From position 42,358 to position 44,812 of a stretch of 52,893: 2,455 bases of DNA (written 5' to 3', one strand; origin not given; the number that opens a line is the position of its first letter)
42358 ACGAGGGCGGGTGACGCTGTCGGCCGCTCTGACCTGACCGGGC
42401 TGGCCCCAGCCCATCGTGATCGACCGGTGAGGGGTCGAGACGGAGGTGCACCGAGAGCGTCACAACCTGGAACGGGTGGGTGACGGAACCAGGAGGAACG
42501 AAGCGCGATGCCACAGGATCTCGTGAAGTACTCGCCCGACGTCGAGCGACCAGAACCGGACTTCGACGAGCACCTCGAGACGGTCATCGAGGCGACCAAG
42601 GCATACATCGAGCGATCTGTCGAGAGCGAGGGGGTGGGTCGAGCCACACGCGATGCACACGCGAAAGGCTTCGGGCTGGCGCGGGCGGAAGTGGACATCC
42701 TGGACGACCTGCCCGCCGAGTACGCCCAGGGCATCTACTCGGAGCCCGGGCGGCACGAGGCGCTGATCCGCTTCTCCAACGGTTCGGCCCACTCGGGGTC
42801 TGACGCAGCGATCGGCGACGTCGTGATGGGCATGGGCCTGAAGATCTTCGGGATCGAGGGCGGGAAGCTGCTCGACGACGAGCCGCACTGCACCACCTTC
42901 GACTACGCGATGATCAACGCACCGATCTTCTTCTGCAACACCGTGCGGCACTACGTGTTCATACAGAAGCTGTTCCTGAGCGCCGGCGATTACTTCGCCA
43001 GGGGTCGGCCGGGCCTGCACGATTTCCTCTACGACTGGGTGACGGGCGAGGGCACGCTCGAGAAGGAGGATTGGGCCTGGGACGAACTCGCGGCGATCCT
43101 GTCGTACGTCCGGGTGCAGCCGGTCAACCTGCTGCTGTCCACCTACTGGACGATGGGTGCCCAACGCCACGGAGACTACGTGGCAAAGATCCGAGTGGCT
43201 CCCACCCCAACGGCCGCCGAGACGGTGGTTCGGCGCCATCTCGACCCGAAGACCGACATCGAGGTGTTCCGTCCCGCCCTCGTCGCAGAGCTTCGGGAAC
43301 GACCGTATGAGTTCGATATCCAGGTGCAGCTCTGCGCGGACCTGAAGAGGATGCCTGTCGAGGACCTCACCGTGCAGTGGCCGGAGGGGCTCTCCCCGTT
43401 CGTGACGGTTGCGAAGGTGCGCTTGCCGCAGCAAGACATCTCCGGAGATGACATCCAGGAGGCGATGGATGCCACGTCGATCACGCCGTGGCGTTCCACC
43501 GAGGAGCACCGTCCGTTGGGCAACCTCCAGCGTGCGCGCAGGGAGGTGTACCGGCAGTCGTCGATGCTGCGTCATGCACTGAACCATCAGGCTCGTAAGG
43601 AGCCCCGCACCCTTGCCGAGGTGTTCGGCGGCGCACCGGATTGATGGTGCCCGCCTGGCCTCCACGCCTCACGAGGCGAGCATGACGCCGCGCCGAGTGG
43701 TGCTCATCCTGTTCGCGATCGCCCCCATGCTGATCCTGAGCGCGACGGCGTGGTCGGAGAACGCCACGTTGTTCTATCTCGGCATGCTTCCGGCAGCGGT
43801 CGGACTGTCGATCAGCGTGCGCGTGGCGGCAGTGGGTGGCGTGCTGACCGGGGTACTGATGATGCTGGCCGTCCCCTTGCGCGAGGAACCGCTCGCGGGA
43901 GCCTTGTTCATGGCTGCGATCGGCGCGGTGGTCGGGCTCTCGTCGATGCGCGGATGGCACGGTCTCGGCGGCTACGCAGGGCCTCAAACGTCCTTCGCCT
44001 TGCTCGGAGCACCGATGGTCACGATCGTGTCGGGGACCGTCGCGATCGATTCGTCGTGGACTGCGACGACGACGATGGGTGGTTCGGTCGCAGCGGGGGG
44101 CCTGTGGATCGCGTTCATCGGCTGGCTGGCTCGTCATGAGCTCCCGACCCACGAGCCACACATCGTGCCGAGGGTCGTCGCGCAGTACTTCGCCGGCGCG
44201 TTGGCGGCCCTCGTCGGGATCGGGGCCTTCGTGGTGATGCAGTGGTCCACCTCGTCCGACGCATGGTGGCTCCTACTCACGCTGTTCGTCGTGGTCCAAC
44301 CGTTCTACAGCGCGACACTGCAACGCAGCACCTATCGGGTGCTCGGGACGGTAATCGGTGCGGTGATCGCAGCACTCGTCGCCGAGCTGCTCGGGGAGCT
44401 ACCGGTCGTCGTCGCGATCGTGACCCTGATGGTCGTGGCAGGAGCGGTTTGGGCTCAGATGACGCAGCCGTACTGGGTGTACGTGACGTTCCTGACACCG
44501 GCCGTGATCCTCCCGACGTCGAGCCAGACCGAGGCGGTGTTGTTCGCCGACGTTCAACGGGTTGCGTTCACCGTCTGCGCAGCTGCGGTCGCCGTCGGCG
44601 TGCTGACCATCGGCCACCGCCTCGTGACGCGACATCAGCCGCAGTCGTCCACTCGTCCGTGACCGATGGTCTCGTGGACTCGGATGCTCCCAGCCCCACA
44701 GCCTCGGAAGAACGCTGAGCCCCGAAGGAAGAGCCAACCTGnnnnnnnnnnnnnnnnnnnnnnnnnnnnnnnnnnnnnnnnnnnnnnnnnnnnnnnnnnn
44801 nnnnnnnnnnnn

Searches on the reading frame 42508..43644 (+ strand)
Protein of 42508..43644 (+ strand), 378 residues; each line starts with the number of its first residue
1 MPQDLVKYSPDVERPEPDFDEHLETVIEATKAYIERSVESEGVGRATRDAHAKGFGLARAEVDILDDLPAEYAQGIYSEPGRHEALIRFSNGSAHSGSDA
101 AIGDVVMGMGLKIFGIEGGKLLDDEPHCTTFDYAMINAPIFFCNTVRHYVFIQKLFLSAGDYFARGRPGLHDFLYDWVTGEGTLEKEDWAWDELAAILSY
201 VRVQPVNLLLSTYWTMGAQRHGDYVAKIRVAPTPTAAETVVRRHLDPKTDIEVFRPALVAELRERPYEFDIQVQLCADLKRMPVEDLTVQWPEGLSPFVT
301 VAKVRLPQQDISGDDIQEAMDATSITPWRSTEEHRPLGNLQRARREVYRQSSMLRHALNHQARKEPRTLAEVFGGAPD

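Call 7: search_protein_families(library=pfam, proteins=[window:42508-43644:+], max_evalue=0.001)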
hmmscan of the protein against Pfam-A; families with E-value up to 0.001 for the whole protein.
window:42508-43644:+ (378 aa): 0 families

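Call 13: find_encoding_contigs(protein=window:42508-43644:+, flank=3000, max_places=6)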
Protein window:42508-43644:+ (378 aa): no gene with exactly this product is on record in the collection.
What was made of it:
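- Tried and rejected: Look-up of the catalase-like protein by exact sequence: not on record (call 13).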

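Call 14: find_related_loci(query=window:42508-43641:+, collection=genome_contigs, flank=4000)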
Query window:42508-43641:+ (378 aa) in genome_contigs; peptide patterns used: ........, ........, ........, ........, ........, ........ (x = any residue, [..] = any of these).
76 stretches matched a pattern; 31 encode a relative of the query (tblastn E <= 1e-3); 31 distinct loci.
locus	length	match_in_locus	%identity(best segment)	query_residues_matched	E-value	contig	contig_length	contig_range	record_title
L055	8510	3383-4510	90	1-376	0e+0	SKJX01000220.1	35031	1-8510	MAG: Nitriliruptoraceae bacterium isolate CSSed162cmA_120 CSSed16-2cmA-1435, whole genome shotgun sequence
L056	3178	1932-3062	81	1-377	0e+0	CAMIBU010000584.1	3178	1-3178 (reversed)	MAG: uncultured Pseudonocardia sp. isolate fqzdzO3UoH_bin.15.MAG genome assembly, contig: NODE_9249_length_3178_cov_7.12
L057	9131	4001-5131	66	4-375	5e-172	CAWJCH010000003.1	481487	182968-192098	MAG: uncultured Chloroflexia bacterium isolate MFD06714.bin.2.15 genome assembly, contig: contig_11368, whole genome sho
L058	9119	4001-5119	66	1-374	3e-168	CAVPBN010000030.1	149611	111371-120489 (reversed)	MAG: uncultured Alphaproteobacteria bacterium isolate MFD00031.bin.1.8 genome assembly, contig: contig_5175, whole genom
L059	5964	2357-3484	66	3-375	4e-169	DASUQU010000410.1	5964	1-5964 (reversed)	MAG TPA_asm: Thermomicrobiales bacterium isolate SMAG_U1689 k141_575857, whole genome shotgun sequence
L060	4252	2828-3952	65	1-376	2e-172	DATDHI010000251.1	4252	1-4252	MAG TPA_asm: Pseudonocardiaceae bacterium isolate SMAG_U274 k141_108006, whole genome shotgun sequence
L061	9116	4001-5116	65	1-373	8e-165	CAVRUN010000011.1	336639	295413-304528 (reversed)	MAG: uncultured Alphaproteobacteria bacterium isolate MFD02248.bin.1.118 genome assembly, contig: contig_40986, whole ge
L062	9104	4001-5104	66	5-373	9e-165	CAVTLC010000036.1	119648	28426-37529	MAG: uncultured Alphaproteobacteria bacterium isolate MFD06714.bin.3.94 genome assembly, contig: contig_3810, whole geno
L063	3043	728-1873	64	1-376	4e-170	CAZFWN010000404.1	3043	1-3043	MAG TPA_asm: uncultured Ktedonobacterales bacterium isolate SRP272529_co1_230 genome assembly, contig: NODE_71093_length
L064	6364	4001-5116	63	1-373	2e-160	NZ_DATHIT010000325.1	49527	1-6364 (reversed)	MAG: Pseudonocardia sp. isolate SMAG_U12533 k141_564695, whole genome shotgun sequence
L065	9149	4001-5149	62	1-378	2e-159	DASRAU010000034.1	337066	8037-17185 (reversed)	MAG TPA_asm: Verrucomicrobiia bacterium isolate SMAG_U11126 k141_807926, whole genome shotgun sequence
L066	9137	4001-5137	62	1-374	6e-159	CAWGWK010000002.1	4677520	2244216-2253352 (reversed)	MAG: uncultured Acidobacteriota bacterium isolate MFD09206.bin.1.124 genome assembly, contig: contig_908, whole genome s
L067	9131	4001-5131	61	3-374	1e-157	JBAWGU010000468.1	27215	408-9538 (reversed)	MAG: Pyrinomonadaceae bacterium isolate MFD04555_ilm_asm_bin4 k127_36294, whole genome shotgun sequence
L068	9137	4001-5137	61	1-374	1e-157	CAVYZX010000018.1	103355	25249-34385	MAG: uncultured Acidobacteriota bacterium isolate MFD02242.bin.1.362 genome assembly, contig: contig_27500, whole genome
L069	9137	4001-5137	61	1-374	9e-157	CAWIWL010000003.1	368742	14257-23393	MAG: uncultured Acidobacteriota bacterium isolate MFD04850.bin.1.225 genome assembly, contig: contig_12098, whole genome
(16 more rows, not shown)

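Call 21: search_solved_structures(query=window:42508-43641:+, max_evalue=1)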
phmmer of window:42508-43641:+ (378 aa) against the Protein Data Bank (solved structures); distinct sequences matched with E-value up to 1: 2.
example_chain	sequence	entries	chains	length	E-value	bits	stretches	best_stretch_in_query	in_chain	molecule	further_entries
3e4w_A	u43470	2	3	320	0.026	16.8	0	228-364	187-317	Putative uncharacterized protein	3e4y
1a4e_A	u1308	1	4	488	0.089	15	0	271-326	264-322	CATALASE A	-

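Call 22: search_protein_families(library=ncbifam, proteins=[window:42508-43644:+], max_evalue=0.01)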
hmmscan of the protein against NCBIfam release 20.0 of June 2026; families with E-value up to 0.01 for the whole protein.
window:42508-43644:+ (378 aa): 0 families
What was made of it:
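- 42508..43644 (+): Catalase-related heme protein, 378 aa. There is no Pfam or NCBIfam hit (calls 7, 22).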

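Call 33: search_protein_families(library=pfam, proteins=[L055:140-1804:+, L055:1882-2391:+, L055:2605-3000:+, L055:1801-2295:-, L055:2202-2633:-], max_evalue=0.01)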
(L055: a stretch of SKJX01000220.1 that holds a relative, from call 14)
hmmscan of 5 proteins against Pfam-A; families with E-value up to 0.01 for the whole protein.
L055:140-1804:+ (554 aa): 2 families
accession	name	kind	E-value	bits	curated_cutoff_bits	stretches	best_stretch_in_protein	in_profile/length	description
PF03007.21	WS_DGAT_cat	-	4.8e-76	256.4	23.6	1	31-301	1-263/263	Wax ester synthase/diacylglycerol acyltransferase catalytic domain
PF06974.18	WS_DGAT_C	-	5.3e-26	91.9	20.7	1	343-486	2-144/145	WS/DGAT C-terminal domain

L055:1882-2391:+ (169 aa): 2 families
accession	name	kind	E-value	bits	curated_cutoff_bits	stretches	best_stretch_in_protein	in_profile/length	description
PF00692.24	dUTPase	-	7.3e-35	120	22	1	36-165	3-129/129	dUTPase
PF22769.1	DCD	-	3.8e-13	50.2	27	1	53-138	67-151/153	dCTP deaminase-like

L055:2605-3000:+ (131 aa): 1 family
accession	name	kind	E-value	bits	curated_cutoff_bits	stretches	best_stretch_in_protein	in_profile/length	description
PF00916.26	Sulfate_transp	-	1.5e-14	54.1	23.2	1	49-119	4-74/380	Sulfate permease family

L055:1801-2295:- (164 aa): 0 families

L055:2202-2633:- (143 aa): 0 families

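Call 45: search_protein_families(library=pfam, proteins=[L064:599-2059:-, L064:2517-3665:-, L064:5126-6364:+], max_evalue=0.001)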
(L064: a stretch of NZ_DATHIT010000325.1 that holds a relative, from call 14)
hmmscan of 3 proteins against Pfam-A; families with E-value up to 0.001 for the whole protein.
L064:599-2059:- (487 aa): 1 family
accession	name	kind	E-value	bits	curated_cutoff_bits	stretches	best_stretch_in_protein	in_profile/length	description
PF10011.15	DUF2254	-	1.2e-89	301.2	28.8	1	57-414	2-366/368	Predicted membrane protein (DUF2254)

L064:2517-3665:- (383 aa): 2 families
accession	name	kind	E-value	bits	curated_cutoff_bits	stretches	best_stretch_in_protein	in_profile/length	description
PF13515.12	FUSC_2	-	5.4e-17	62.6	25.6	1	240-364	1-126/126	Fusaric acid resistance protein-like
PF06081.17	ArAE_1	-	2.8e-06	27.9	22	1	235-363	11-136/141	Aromatic acid exporter family member 1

L064:5126-6364:+ (413 aa): 1 family
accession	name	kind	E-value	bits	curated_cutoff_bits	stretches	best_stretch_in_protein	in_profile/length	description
PF21105.3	DyP_N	-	7.5e-08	33.1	27.5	1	27-157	2-142/163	DyP dimeric alpha+beta barrel domain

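Call 63: search_solved_structures(query=A4, max_evalue=0.01, show_alignments=1)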
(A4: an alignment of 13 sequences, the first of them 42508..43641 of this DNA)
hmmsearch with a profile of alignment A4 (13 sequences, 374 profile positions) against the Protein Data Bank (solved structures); distinct sequences matched with E-value up to 0.01: 1.
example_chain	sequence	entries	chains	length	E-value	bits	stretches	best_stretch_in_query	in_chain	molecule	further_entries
3e4w_A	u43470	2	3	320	0.00073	21.9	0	231-359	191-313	Putative uncharacterized protein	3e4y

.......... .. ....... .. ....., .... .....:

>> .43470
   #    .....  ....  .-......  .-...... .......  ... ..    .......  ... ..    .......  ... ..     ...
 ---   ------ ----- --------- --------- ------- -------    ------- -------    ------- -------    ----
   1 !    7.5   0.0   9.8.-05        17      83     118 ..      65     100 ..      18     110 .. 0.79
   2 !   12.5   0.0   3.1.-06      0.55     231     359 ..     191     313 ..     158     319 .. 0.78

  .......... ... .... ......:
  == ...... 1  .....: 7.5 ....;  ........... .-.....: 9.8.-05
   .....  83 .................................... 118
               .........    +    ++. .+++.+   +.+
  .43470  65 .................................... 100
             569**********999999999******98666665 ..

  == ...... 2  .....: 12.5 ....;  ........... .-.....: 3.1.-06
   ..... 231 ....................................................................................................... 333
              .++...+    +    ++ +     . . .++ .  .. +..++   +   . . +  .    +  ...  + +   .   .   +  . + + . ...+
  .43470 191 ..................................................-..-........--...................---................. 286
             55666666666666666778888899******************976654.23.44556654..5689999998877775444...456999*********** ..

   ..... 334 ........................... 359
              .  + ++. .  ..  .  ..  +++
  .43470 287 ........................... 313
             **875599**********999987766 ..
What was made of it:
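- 42508..43644 (+): A profile of 13 homologs hits PDB 3e4w at E=7e-4 (call 63).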

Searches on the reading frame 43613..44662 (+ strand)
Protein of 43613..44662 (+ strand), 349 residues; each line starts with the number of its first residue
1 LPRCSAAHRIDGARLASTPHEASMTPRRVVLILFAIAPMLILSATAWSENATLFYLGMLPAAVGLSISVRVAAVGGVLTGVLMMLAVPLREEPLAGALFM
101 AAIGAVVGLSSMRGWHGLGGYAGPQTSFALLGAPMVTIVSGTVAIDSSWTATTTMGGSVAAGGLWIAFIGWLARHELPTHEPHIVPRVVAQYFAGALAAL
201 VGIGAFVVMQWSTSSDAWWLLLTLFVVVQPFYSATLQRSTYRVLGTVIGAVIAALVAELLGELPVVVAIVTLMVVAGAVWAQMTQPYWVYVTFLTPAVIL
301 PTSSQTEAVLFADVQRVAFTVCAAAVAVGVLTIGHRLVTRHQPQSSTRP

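Call 7: search_protein_families(library=pfam, proteins=[window:43613-44662:+], max_evalue=0.001)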
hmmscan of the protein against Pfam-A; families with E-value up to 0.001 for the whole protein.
window:43613-44662:+ (349 aa): 2 families
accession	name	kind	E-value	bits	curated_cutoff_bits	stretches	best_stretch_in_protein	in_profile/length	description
PF13515.12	FUSC_2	-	4.7e-13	49.8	25.6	1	205-328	2-124/126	Fusaric acid resistance protein-like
PF06081.17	ArAE_1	-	3.1e-05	24.5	22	1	223-317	35-127/141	Aromatic acid exporter family member 1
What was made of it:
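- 43613..44662 (+): FUSC_2-family membrane protein. The start codon is uncertain. Pfam FUSC_2, E=5e-13 (call 7).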

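Call 22: search_protein_families(library=ncbifam, proteins=[window:43613-44662:+], max_evalue=0.01)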
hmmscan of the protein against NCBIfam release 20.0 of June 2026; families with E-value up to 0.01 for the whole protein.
window:43613-44662:+ (349 aa): 2 families
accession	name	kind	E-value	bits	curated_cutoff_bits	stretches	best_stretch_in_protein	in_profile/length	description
TIGR01667.1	YCCS_YHFK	subfamily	5.2e-09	34.8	467.8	1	197-299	389-488/701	YccS/YhfK family putative transporter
TIGR01666.1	YCCS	hypoth_equivalog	7.8e-08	30.9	470.75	1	206-328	396-515/705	YccS family putative transporter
